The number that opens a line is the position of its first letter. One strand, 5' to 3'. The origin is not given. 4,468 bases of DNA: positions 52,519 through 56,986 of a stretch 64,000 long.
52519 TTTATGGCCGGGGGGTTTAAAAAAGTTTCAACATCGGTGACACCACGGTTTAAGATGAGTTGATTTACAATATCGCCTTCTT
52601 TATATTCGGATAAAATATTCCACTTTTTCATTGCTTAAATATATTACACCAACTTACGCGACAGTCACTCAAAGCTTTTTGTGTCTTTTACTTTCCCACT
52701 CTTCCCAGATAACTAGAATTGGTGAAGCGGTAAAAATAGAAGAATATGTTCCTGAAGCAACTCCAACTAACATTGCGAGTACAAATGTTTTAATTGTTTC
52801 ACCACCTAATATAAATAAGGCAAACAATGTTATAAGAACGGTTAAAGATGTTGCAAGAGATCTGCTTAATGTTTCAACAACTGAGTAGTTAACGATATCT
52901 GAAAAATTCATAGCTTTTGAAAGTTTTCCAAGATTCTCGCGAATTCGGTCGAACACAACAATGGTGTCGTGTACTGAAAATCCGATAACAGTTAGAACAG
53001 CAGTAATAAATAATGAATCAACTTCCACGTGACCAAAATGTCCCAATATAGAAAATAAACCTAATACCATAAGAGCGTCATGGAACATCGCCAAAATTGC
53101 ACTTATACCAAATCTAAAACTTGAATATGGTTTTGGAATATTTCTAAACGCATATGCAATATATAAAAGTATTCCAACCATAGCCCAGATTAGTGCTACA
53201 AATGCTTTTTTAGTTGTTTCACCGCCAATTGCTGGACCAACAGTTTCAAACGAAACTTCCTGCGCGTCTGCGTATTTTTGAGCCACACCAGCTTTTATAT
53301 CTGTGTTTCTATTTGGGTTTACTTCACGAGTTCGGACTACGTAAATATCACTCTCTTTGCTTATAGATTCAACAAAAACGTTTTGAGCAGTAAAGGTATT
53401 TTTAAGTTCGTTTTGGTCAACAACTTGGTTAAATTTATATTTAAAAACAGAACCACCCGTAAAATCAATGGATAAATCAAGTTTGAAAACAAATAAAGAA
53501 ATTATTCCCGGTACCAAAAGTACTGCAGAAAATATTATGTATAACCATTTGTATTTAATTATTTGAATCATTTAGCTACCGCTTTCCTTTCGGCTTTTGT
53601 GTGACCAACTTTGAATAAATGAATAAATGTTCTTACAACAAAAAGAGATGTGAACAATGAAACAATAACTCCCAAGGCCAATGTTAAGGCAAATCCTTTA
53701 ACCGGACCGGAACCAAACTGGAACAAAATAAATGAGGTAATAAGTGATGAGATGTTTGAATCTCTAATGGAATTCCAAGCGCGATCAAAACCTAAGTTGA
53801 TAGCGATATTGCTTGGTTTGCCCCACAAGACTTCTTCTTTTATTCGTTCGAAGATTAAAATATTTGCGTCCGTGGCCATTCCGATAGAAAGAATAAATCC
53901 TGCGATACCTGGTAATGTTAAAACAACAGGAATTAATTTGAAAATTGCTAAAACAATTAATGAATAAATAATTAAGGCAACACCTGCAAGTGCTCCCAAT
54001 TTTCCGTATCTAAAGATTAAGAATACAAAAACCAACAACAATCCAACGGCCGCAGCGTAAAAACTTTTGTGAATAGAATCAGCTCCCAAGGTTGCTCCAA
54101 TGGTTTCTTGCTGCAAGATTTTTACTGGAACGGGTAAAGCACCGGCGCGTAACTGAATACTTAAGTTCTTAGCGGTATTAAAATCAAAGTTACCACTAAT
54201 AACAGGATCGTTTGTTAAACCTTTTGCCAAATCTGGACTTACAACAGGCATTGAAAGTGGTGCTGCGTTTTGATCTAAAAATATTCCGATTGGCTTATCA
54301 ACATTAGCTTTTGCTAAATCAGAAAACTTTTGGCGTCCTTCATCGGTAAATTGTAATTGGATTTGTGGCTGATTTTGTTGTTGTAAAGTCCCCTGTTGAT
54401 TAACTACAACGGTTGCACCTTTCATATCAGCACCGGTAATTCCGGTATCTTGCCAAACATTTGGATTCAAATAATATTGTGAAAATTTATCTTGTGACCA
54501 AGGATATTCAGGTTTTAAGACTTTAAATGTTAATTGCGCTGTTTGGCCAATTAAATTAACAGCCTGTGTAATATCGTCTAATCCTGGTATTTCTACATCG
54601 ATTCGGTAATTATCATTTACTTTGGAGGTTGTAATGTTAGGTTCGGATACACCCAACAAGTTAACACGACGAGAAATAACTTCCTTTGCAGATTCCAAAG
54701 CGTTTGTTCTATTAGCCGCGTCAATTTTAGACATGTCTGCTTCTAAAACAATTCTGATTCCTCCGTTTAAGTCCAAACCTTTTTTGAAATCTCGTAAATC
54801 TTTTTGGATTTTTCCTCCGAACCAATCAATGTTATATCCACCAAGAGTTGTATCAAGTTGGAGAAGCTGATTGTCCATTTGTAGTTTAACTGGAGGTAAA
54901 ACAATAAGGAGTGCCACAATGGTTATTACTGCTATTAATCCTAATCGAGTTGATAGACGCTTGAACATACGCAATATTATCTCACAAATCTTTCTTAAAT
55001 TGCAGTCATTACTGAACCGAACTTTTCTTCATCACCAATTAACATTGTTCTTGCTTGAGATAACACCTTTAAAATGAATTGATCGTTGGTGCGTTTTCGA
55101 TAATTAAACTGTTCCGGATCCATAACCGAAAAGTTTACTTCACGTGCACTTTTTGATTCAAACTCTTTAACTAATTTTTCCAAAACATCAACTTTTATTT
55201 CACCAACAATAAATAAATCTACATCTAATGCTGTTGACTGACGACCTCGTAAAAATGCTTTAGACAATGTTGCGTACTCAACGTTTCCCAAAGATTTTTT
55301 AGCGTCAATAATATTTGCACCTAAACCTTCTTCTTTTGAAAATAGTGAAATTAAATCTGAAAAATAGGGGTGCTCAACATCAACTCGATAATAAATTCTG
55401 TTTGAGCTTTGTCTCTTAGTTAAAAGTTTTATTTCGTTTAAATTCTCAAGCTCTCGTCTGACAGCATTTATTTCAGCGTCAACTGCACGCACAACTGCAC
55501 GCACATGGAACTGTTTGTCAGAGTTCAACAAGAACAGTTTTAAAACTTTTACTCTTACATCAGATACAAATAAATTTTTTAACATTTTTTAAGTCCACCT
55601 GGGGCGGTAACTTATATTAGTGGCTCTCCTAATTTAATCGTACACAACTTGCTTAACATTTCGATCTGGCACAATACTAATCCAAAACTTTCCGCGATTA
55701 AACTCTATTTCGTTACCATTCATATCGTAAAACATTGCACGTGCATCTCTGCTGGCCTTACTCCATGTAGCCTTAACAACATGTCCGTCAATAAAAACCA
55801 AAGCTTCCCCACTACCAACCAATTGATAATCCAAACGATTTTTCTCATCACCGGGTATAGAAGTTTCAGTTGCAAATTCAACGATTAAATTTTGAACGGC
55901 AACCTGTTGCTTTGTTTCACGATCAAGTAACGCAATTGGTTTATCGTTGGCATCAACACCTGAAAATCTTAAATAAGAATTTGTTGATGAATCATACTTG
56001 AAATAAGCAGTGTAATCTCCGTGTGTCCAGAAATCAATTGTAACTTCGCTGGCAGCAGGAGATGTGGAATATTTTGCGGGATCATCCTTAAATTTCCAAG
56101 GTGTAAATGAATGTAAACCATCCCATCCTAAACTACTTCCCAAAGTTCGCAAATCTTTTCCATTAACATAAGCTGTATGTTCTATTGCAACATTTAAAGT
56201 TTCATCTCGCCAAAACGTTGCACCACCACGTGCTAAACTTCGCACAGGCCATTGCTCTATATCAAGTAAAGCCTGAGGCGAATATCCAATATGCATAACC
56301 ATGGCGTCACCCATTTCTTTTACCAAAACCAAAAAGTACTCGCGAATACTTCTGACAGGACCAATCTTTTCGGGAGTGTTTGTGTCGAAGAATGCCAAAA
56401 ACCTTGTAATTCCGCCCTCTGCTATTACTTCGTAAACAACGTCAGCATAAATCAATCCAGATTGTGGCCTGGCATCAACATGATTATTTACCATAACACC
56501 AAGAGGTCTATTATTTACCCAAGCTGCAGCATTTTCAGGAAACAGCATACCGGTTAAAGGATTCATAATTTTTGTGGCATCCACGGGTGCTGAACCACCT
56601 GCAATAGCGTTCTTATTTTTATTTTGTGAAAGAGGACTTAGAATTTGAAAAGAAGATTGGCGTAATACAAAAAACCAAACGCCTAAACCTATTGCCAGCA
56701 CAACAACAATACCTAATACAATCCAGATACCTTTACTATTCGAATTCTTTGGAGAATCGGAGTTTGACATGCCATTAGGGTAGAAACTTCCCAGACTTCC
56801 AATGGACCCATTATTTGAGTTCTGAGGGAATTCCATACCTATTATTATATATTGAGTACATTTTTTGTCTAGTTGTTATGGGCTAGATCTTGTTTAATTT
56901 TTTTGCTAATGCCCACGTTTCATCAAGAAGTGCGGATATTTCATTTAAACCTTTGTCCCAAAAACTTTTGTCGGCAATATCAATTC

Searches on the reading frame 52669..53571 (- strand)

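Call 33: search_protein_families(library=pfam, proteins=[window:52669-53571:-], max_evalue=0.0001)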
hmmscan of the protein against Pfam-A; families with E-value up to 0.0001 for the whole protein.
window:52669-53571:- (300 aa): 2 families
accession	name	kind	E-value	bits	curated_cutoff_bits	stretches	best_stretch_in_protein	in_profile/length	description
PF02355.23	SecD_SecF_C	-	2.7e-56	190.4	20.5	1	96-291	6-188/189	Protein export membrane protein SecD/SecF, C-terminal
PF07549.19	Sec_GG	-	2.4e-06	27.3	20.3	1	24-49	1-26/28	SecD/SecF GG Motif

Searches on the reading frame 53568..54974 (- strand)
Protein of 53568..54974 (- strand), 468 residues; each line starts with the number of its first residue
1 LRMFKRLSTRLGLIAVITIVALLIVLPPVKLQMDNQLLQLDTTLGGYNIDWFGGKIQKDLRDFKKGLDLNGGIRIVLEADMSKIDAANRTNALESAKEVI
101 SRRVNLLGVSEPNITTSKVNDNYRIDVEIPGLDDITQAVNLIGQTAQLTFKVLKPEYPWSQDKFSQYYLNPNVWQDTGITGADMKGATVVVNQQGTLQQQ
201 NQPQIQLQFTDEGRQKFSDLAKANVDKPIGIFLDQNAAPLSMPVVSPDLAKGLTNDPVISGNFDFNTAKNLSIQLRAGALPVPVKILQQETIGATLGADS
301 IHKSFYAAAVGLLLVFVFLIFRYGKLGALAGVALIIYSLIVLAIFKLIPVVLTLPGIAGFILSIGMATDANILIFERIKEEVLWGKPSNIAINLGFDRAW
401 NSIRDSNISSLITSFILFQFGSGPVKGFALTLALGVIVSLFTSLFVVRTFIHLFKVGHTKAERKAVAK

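Call 33: search_protein_families(library=pfam, proteins=[window:53568-54974:-], max_evalue=0.0001)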
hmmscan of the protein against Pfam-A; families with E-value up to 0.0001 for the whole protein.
window:53568-54974:- (468 aa): 4 families
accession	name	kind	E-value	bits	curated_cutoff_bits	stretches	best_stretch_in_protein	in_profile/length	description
PF22599.2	SecDF_P1_head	-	1.9e-19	70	27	1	176-282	18-114/114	SecDF, P1 head subdomain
PF21760.3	SecD_1st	-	1.2e-17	63.5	27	1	94-152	2-57/60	Protein translocase subunit SecDF, P1 domain, N-terminal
PF02355.23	SecD_SecF_C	-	6.1e-15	55.6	20.5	1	284-452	13-184/189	Protein export membrane protein SecD/SecF, C-terminal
PF03176.21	MMPL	-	2.8e-05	23.7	20.5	1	310-446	151-294/333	MMPL family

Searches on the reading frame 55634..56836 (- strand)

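Call 33: search_protein_families(library=pfam, proteins=[window:55634-56836:-], max_evalue=0.0001)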
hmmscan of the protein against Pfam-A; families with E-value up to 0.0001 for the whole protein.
window:55634-56836:- (400 aa): 2 families
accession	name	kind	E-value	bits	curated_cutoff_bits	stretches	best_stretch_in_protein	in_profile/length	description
PF11258.13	DUF3048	-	2.8e-37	128.6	25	1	95-234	2-143/148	Protein of unknown function (DUF3048) N-terminal domain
PF17479.7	DUF3048_C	-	1.4e-25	90.3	25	1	272-386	7-114/114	Protein of unknown function (DUF3048) C-terminal domain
